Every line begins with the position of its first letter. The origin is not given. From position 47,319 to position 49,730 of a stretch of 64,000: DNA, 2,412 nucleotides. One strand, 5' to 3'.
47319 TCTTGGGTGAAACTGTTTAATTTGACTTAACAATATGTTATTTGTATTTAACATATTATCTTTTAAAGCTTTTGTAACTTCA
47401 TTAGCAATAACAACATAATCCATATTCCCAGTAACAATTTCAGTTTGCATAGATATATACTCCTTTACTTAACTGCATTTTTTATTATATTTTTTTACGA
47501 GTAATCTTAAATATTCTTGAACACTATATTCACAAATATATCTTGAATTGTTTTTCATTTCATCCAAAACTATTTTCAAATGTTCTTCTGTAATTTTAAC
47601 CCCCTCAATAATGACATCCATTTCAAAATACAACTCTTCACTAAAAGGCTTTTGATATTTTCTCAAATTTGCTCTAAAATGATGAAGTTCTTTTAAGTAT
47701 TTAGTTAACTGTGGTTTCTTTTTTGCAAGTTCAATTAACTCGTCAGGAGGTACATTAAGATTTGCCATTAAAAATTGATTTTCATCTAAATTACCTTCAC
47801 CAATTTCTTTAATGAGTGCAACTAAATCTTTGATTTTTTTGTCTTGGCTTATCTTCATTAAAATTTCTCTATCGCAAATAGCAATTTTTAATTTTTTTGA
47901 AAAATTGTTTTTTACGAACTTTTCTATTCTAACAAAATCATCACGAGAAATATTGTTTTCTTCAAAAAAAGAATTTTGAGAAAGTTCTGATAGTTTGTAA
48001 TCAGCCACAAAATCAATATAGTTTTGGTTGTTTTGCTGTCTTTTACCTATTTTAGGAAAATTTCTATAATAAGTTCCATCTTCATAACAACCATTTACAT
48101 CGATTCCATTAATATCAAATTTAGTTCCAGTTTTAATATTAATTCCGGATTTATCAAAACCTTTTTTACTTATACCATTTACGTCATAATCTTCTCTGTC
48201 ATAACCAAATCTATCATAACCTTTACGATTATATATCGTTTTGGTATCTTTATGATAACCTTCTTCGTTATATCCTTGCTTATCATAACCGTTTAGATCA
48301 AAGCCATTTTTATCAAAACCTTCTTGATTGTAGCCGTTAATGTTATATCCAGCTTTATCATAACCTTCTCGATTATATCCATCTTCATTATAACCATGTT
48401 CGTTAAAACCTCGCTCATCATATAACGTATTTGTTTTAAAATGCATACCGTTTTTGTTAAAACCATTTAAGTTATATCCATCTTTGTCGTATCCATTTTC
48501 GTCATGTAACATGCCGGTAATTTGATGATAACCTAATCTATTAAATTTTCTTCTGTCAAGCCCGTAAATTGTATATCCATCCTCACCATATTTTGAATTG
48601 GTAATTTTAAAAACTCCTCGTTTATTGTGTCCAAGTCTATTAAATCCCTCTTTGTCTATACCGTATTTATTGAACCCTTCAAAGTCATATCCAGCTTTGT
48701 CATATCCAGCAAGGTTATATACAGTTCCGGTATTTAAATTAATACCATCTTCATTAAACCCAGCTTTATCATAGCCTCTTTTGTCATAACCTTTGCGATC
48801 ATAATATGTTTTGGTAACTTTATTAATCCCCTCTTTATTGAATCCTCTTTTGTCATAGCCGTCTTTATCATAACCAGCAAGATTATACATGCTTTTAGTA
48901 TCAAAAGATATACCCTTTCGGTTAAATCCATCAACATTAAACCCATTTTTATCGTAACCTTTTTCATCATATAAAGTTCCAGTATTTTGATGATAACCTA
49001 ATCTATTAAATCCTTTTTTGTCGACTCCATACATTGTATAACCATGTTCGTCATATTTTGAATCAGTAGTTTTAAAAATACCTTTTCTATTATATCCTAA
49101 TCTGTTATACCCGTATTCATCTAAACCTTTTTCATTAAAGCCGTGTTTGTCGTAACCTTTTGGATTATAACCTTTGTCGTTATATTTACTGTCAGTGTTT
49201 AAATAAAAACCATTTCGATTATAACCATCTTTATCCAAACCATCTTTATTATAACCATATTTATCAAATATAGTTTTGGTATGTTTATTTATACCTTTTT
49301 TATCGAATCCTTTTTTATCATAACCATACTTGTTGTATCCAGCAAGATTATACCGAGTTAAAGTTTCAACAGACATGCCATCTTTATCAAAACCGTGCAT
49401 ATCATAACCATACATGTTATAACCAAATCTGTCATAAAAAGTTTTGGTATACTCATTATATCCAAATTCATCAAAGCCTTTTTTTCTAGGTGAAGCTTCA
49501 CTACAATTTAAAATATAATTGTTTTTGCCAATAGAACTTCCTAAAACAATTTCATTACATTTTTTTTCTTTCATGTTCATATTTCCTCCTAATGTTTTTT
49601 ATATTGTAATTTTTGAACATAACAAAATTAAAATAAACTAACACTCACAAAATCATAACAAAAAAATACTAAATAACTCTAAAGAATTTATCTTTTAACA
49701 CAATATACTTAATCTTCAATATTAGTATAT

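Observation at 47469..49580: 703-aa protein built from dozens of G-[YF]-[DN]-x-x five-residue units, inserted upstream of ruvB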

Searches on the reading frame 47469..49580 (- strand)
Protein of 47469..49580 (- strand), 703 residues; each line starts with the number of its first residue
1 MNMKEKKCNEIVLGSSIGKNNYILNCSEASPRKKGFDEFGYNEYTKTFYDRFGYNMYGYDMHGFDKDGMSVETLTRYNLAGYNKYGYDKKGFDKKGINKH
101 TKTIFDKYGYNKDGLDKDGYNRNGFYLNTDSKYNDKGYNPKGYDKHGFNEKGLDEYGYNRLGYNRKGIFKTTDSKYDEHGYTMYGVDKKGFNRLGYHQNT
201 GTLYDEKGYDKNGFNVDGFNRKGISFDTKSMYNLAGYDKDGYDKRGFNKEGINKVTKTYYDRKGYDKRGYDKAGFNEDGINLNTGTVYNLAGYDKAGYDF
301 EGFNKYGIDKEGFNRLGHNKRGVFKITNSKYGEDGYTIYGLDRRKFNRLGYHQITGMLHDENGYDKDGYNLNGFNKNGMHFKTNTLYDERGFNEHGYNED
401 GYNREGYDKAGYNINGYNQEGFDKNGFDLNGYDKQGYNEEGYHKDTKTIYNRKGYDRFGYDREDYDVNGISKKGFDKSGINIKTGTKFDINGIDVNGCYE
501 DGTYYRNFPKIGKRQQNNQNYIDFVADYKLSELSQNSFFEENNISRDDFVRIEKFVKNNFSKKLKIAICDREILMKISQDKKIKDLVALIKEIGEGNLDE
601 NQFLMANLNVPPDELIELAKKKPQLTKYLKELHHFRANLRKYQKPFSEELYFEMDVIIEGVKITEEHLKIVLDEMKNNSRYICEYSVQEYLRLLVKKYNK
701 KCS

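Call 3: search_protein_families(library=pfam, proteins=[window:47469-49580:-], max_evalue=0.1)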
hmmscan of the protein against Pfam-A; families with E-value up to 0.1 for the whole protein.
window:47469-49580:- (703 aa): 1 family
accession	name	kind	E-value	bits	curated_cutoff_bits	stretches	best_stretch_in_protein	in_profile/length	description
PF22502.1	SEN2-like_N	-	0.089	13.5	26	0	483-514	2-32/69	tRNA-intron endonuclease SEN2-like, N-terminal domain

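Call 4: search_protein_families(library=ncbifam, proteins=[window:47469-49580:-], max_evalue=0.1)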
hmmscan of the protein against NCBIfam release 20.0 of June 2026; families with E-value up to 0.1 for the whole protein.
window:47469-49580:- (703 aa): 1 family
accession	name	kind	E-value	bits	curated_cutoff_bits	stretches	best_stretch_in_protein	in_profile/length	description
TIGR02846.1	spore_sigmaK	equivalog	0.01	15.4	298.65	1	569-636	109-176/227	RNA polymerase sporulation sigma factor SigK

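Call 6: find_homologous_proteins(query=window:47469-49580:-, max_evalue=0.001)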
Query window:47469-49580:- (703 aa): 696 proteins with E <= 0.001 among 8000 candidates; the best 120 are listed.
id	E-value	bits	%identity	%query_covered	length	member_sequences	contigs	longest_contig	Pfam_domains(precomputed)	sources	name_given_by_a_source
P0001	1.6e-95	339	29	80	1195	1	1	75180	PF07714.24,PF00069.32,PF03109.23,PF01636.30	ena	-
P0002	9.5e-80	287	39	50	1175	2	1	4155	PF01443.25,PF00580.28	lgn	-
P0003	7.7e-79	284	38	66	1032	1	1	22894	PF00691.26,PF00092.35,PF13519.13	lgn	-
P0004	3.0e-78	282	36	65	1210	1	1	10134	PF03743.20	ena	-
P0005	3.5e-78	282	35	67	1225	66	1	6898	PF25296.2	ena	-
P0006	6.6e-76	275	32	79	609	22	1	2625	-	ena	-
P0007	2.9e-75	272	39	59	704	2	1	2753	-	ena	-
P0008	3.4e-75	272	30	80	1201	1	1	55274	PF07714.24,PF00069.32,PF03109.23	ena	-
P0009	4.1e-69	252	38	58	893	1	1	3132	PF19789.7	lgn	-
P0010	1.8e-68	250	39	55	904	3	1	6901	-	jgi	jgi:hypothetical protein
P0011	8.0e-65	238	33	87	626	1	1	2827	-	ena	-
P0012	8.4e-65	238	35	61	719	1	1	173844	-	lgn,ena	-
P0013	1.7e-63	234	39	57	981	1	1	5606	-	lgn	-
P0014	4.3e-63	232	40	62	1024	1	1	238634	PF13240.12,PF12773.14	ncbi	-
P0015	1.1e-62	231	37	60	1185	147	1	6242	PF01443.25,PF13245.13,PF00580.28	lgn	-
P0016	2.0e-61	227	32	82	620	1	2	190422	-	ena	-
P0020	2.0e-59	220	39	60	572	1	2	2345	PF13391.13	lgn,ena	-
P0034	5.4e-56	209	31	87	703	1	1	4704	-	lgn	-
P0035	7.1e-56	208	37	56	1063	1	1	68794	PF25296.2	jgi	jgi:hypothetical protein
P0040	1.6e-54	204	38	56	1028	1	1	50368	PF25296.2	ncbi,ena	-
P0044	1.6e-53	201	42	42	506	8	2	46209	-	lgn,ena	-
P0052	3.3e-51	193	30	87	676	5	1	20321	-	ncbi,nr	ncbi:hypothetical protein EUA79_01225 [TM7 phylum sp. oral taxon 351]|nr:hypothetical protein EUA79_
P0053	4.7e-51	192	39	49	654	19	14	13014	PF05287.18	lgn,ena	-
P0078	8.4e-46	175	38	49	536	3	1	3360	PF14487.13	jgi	jgi:hypothetical protein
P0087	1.2e-44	171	29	79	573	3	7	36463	-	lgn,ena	-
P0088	1.2e-44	171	38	45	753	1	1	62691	PF03743.20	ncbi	-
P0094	3.4e-44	170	35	54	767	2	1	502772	PF03743.20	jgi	-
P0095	4.1e-44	169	32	74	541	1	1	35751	-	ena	-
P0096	4.6e-44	169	31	70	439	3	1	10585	-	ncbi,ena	-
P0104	2.3e-42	164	37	42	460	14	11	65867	-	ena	-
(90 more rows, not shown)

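Call 8: search_solved_structures(query=window:47469-49580:-, max_evalue=1, show_alignments=2)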
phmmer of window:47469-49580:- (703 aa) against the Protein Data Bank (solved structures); distinct sequences matched with E-value up to 1: 0.

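Call 9: search_protein_families(library=pfam, proteins=[P0005, P0035, P0040, P0053, P0034, P0011, P0052], max_evalue=0.01)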
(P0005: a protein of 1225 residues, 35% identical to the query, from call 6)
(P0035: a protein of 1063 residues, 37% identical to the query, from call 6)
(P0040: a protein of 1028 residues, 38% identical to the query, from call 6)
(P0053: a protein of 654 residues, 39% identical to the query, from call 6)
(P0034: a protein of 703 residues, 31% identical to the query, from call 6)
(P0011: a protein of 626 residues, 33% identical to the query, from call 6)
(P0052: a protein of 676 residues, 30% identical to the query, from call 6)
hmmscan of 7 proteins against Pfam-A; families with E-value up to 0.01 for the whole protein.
P0005 (1225 aa): 2 families
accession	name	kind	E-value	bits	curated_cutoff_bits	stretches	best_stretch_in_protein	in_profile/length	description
PF25296.1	Decapeptide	-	2.8e-06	27.6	45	0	475-520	19-64/74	Decapeptide repeat region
PF00580.27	UvrD-helicase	-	0.0052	16.9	23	0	772-841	3-67/271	UvrD/REP helicase N-terminal domain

P0035 (1063 aa): 2 families
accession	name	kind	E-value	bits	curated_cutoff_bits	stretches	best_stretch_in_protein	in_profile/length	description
PF25296.1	Decapeptide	-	5.6e-07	29.8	45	0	120-193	1-74/74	Decapeptide repeat region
PF05287.17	PMG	-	0.0029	18.1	29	0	99-153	110-164/180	PMG protein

P0040 (1028 aa): 1 family
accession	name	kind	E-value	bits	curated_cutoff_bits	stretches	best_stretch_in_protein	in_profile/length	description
PF25296.1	Decapeptide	-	1e-07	32.2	45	0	807-869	11-73/74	Decapeptide repeat region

P0053 (654 aa): 3 families
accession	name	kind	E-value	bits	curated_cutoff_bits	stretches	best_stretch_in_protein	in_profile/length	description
PF05287.17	PMG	-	9.1e-06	26.3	29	0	195-253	108-166/180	PMG protein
PF13248.11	Zn_ribbon_3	-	0.00032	20.5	27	0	550-571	5-26/26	zinc-ribbon domain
PF12773.13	DZR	-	0.00055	20.5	27.3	0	547-568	24-45/45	Double zinc ribbon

P0034 (703 aa): 0 families

P0011 (626 aa): 0 families

P0052 (676 aa): 0 families

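Call 12: find_encoding_contigs(protein=window:47469-49580:-, flank=10000, max_places=6)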
Protein window:47469-49580:- (703 aa): no gene with exactly this product is on record in the collection.

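Call 28: find_encoding_contigs(protein=P0096, flank=6000, max_places=4)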
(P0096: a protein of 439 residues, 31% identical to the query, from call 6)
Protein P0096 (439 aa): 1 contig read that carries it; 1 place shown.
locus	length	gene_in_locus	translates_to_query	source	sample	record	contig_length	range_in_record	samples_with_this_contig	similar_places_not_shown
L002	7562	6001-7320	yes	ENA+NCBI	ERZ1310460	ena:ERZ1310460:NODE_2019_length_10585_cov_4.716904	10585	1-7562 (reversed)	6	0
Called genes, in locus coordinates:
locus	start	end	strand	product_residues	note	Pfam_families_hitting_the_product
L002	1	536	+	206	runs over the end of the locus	PF00293:NUDIX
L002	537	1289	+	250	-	PF00121:TIM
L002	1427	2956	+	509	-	PF01676:Metalloenzyme, PF06415:iPGM_N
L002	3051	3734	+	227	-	PF04634:YezG-like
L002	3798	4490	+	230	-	-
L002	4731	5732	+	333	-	PF14057:GGGtGRT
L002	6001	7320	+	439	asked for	-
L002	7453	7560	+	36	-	?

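Call 29: find_encoding_contigs(protein=P0016, flank=6000, max_places=4)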
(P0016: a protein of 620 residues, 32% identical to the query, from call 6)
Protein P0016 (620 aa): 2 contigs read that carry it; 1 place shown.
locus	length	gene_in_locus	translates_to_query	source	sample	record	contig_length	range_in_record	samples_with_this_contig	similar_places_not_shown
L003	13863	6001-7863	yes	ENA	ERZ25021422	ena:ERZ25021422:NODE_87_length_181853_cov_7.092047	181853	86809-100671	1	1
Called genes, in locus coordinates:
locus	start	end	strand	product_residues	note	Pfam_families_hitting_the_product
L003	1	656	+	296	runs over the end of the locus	PF13177:DNA_pol3_delta2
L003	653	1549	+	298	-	PF04468:PSP1, PF28472:PSP1_3rd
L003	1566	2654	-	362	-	PF03706:LPG_synthase_TM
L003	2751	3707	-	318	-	PF02775:TPP_enzyme_C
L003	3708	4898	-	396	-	PF01855:POR_N, PF17147:PFOR_II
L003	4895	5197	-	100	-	PF13187:Fer4_9 (faint), PF00037:Fer4 (weak), PF12837:Fer4_6 (weak), PF13237:Fer4_10, PF14697:Fer4_21, PF12838:Fer4_7, PF00037:Fer4, PF12837:Fer4_6 (weak), +5 more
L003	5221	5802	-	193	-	PF01558:POR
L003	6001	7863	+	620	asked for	-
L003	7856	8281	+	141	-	-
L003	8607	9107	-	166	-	-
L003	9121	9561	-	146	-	PF04397:LytTR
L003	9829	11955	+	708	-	PF03477:ATP-cone, PF13597:NRDD, PF01228:Gly_radical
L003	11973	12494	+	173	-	PF13353:Fer4_12, PF04055:Radical_SAM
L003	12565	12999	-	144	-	-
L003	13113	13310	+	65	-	-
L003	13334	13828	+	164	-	-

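Call 36: predict_structure(alignment_id=A1)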
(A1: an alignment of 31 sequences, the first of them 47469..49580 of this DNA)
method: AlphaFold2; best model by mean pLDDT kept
length: 703 residues; sequences in the alignment: 31
mean_pLDDT: 75.5   pTM: 0.30
mean pLDDT of the five models: 75.5, 75.2, 72.9, 72.4, 71.4
residues with pLDDT >= 90: 112; 70-90: 411; 50-70: 82; < 50: 98
segments of 3 or more residues with pLDDT < 50: 1-33, 128-131, 225-229, 285-287, 289-294, 334-336, 338-359, 506-516, 701-703
pLDDT, mean of each block of 10 residues (from residue 1): 33 37 35 61 81 81 74 64 85 92 93 86 62 64 78 83 69 63 84 89 90 79 56 68 83 85 77 55 48 54 71 74 69 50 42 44 71 87 91 90 84 82 85 88 91 91 90 89 88 77 51 52 88 86 87 88 81 76 88 90 82 91 92 91 82 74 85 86 87 77 42
secondary structure, 60 per line:
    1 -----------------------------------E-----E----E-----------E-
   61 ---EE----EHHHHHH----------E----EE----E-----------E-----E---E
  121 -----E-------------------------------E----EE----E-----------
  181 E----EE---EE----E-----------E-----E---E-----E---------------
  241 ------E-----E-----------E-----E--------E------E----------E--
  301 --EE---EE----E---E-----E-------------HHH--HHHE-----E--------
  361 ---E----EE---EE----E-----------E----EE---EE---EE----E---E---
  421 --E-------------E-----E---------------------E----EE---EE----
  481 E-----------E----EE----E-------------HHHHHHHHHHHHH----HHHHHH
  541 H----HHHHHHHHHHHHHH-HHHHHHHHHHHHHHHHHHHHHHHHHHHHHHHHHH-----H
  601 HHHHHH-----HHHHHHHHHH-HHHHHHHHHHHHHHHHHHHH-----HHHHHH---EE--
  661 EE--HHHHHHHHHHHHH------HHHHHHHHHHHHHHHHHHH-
elements in order (helices of 4 or more, strands of 3 or more residues): H71-76 H518-530 H535-541 H546-559 H561-594 H600-606 H612-621 H623-642 H648-653 H665-677 H684-702
